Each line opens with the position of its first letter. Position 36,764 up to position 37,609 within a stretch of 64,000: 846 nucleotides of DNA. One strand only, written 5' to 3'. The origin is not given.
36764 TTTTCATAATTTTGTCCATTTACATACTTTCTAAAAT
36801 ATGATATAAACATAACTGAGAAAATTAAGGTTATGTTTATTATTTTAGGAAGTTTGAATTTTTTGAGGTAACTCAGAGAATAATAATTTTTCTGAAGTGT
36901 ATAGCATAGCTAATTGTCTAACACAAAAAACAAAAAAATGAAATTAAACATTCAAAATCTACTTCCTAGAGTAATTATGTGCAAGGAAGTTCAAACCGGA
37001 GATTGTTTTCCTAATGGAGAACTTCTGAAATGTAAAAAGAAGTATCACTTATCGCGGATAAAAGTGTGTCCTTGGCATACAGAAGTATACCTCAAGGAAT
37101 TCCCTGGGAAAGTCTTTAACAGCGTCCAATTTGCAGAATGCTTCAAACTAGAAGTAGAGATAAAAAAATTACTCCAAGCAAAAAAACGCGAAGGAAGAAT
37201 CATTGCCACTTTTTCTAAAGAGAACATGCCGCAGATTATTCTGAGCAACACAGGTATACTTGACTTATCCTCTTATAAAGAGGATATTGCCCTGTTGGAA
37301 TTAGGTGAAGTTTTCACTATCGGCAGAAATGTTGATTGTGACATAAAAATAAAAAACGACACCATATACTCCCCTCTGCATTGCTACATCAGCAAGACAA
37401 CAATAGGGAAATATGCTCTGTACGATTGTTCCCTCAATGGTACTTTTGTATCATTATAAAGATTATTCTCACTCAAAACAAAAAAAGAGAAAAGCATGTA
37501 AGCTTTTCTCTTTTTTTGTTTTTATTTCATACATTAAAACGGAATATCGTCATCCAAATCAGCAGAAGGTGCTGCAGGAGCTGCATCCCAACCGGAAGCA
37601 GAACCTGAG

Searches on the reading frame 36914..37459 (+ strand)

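Call 16: search_protein_families(library=pfam, proteins=[window:36914-37459:+], max_evalue=0.0001)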
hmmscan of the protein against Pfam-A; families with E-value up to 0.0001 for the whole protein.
window:36914-37459:+ (181 aa): 1 family
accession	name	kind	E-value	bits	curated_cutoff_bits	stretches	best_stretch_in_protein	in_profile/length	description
PF00498.31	FHA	-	5.4e-08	33.6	20.7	1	135-179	2-46/67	FHA domain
